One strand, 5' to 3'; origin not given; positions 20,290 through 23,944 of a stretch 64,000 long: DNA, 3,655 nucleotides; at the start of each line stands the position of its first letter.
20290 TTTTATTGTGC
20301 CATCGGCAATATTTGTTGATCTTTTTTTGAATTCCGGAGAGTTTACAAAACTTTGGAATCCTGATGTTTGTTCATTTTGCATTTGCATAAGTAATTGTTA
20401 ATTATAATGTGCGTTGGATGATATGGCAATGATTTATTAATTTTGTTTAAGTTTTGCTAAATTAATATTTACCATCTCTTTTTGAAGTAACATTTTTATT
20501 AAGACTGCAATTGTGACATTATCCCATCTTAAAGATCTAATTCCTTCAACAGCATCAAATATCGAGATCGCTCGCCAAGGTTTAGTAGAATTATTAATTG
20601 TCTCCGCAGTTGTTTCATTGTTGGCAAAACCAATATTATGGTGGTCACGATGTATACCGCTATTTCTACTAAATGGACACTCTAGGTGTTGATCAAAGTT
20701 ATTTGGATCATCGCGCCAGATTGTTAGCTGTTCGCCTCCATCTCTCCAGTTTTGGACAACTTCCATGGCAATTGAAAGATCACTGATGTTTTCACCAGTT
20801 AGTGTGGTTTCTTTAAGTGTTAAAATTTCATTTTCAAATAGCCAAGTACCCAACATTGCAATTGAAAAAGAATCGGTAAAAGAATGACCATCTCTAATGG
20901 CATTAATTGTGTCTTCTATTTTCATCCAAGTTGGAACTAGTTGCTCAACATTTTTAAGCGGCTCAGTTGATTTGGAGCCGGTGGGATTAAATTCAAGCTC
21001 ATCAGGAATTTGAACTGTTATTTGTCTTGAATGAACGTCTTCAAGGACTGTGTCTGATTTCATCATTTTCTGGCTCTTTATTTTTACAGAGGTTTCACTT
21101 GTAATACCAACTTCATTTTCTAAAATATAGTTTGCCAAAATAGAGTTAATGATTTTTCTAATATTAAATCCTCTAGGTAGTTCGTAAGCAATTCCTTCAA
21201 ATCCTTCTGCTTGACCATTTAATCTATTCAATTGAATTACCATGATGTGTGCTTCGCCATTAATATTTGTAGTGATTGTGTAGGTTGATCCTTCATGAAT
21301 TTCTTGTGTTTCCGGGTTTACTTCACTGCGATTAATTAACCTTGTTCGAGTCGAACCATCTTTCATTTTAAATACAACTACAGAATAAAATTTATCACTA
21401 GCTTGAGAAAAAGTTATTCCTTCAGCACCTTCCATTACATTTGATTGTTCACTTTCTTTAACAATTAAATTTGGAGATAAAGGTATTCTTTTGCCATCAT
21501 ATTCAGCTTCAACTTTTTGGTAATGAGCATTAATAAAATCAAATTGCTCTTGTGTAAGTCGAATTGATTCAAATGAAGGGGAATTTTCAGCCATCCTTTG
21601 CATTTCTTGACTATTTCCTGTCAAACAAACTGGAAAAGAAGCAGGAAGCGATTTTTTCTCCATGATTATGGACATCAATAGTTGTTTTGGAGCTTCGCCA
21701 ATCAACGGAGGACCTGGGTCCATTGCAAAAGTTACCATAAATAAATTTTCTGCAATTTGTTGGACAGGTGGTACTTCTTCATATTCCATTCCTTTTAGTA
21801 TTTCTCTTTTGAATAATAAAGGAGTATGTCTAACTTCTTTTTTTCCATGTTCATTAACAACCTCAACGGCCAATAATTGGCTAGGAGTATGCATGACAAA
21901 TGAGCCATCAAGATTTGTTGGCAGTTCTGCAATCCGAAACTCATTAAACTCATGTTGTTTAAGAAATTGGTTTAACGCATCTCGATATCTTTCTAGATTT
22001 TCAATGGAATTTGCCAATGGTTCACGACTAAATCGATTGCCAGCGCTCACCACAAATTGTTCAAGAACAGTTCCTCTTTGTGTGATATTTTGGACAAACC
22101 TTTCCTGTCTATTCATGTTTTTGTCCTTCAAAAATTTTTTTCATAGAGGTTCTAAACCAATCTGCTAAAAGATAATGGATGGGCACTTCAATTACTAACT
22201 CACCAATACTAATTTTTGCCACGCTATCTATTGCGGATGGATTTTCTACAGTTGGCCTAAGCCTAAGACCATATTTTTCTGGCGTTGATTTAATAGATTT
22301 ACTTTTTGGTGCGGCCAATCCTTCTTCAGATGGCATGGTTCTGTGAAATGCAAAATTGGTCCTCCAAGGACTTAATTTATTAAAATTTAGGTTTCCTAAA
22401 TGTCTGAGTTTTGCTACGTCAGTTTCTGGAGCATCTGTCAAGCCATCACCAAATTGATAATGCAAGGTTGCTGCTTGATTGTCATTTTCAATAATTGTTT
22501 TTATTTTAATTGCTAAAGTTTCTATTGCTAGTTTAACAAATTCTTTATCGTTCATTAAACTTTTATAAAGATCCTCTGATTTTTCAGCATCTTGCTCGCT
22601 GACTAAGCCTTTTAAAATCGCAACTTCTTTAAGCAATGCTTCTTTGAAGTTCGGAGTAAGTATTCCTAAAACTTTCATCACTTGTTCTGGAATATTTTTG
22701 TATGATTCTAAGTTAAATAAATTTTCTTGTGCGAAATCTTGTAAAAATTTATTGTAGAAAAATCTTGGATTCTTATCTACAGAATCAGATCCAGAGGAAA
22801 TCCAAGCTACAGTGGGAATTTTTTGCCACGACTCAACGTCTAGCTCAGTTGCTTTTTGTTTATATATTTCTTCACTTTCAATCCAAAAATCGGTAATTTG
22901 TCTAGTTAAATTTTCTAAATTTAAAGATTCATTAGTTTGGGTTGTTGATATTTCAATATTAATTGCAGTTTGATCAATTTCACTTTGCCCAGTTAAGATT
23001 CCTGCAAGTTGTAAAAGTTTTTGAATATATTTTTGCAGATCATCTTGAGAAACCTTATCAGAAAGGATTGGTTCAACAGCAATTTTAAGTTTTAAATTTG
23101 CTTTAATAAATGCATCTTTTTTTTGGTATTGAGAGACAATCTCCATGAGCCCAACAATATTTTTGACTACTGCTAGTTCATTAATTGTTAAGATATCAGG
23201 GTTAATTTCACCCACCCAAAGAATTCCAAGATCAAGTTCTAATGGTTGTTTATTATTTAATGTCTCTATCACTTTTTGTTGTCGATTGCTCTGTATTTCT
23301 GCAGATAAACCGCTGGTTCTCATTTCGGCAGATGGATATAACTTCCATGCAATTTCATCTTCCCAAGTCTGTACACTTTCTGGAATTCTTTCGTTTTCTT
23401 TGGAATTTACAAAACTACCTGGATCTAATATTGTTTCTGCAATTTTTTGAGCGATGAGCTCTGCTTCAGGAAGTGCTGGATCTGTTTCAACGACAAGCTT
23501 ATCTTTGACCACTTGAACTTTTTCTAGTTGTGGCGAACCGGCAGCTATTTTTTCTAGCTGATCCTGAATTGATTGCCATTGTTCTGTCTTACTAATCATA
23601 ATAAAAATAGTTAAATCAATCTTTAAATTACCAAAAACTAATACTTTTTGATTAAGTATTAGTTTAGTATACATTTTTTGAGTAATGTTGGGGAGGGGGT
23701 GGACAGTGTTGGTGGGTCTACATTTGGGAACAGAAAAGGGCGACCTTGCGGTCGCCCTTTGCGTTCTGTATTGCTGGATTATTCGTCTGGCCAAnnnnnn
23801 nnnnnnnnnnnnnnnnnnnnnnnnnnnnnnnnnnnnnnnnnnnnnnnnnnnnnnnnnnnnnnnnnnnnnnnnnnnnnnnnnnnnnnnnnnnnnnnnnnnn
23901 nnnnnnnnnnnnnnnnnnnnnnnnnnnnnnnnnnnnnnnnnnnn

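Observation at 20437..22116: The 559-aa orphan protein appears to carry an internal copy of the 235-aa protein's degenerate Nudix-like core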

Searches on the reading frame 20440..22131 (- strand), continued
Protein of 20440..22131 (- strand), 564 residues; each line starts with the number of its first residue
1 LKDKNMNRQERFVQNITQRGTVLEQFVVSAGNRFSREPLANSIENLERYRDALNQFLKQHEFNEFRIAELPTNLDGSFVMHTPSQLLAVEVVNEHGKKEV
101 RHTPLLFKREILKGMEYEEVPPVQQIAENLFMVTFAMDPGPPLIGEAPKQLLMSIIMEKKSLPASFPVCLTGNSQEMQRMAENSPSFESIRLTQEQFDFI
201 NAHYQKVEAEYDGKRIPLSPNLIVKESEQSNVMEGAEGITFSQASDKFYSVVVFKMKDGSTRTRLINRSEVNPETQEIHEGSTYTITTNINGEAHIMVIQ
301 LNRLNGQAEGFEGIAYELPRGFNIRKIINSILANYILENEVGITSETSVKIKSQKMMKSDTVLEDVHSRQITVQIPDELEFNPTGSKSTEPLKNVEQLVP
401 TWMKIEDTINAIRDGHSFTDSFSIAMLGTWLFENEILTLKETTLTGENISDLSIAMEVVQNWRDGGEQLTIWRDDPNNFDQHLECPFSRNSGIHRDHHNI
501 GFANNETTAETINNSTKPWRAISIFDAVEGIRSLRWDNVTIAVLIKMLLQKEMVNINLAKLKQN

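Call 106: search_protein_families(library=pfam, alignment_id=A3, max_evalue=10)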
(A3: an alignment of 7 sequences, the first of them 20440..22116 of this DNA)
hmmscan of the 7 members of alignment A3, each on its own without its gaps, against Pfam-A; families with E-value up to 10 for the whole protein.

A. member 1, window:20440-22116:- (559 aa): 0 families

B. families by the number of members that match (of 7 scanned): 7 families
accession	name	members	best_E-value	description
PF21852.1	DUF6911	2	0.064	Family of unknown function (DUF6911)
PF23159.1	WH_Rok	1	0.022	Repressor Rok winged helix domain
PF10865.14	DUF2703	1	0.029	Domain of unknown function (DUF2703)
PF24243.1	Phage_tail_C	1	0.04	Phage tail tip domain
PF07753.16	DUF1609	1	0.08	Protein of unknown function (DUF1609)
PF14592.12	Chondroitinas_B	1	0.22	Chondroitinase B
PF14889.11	PBP-Tp47_a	1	0.23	Penicillin-binding protein Tp47 domain a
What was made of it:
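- No C member hits Pfam NUDIX even at E<=10 (call 106).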

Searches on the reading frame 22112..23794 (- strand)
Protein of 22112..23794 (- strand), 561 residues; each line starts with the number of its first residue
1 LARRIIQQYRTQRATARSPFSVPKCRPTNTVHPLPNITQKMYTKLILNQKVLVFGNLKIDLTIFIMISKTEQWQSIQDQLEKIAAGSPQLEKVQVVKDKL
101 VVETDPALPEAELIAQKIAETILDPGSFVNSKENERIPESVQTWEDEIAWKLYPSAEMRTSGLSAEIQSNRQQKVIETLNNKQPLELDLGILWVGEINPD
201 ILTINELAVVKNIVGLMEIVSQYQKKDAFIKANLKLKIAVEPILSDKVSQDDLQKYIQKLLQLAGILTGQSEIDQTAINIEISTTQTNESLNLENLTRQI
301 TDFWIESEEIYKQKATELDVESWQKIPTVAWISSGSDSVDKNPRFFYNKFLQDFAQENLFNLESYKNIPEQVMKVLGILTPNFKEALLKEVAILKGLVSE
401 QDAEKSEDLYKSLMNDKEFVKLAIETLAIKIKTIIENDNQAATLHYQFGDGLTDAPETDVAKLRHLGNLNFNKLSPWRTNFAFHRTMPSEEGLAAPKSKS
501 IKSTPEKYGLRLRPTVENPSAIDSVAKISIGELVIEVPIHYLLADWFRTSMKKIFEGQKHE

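Call 4: search_protein_families(library=pfam, proteins=[window:22112-23794:-], max_evalue=1)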
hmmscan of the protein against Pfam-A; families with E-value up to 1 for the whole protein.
window:22112-23794:- (561 aa): 1 family
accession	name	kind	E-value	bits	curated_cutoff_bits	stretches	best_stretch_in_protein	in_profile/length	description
PF23216.1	WH_CYT4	-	0.063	13.9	27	1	295-319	3-27/97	Mitochondrial protein cyt-4, winged helix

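Call 12: search_protein_families(library=ncbifam, proteins=[window:22112-23794:-], max_evalue=1)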
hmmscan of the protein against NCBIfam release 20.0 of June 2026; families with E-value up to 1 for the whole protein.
window:22112-23794:- (561 aa): 1 family
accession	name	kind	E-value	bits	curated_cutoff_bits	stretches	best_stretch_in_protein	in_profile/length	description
TIGR04567.1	RNAP_delt_lowGC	equivalog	0.11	12.6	42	1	386-422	24-60/83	DNA-directed RNA polymerase subunit delta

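Call 13: search_protein_families(library=padloc, proteins=[window:22112-23794:-], max_evalue=1)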
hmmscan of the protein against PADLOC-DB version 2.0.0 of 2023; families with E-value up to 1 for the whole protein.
window:22112-23794:- (561 aa): 0 families

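Call 14: search_protein_families(library=phrogs, proteins=[window:22112-23794:-], max_evalue=1)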
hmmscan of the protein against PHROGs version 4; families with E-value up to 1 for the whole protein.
window:22112-23794:- (561 aa): 2 families
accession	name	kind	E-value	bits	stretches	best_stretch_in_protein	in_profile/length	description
phrog_29747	-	unknown function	0.024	14.6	1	288-356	271-335/364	-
phrog_15020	-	DNA, RNA and nucleotide metabolism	0.22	12.1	0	94-120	53-79/160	HTH DNA binding protein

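Call 104: search_solved_structures(query=A11, max_evalue=5)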
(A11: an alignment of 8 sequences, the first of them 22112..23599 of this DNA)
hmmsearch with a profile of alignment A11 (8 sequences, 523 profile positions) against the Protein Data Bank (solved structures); distinct sequences matched with E-value up to 5: 2.
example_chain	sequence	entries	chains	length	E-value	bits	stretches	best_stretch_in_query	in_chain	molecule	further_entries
6aly_A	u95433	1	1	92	0.1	14.7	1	321-392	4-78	Mediator of RNA polymerase II transcription subunit 15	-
3vnd_A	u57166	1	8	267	2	10.5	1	383-428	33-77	Tryptophan synthase alpha chain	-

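Call 105: search_protein_families(library=pfam, alignment_id=A11, max_evalue=0.05)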
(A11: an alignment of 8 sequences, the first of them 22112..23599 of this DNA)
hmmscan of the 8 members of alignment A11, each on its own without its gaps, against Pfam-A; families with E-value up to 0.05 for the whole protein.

A. member 1, window:22112-23599:- (496 aa): 0 families

B. families by the number of members that match (of 8 scanned): 2 families
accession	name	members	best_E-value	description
PF04659.18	Arch_fla_DE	1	0.024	Archaeal flagella protein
PF00745.25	GlutR_dimer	1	0.045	Glutamyl-tRNAGlu reductase, dimerisation domain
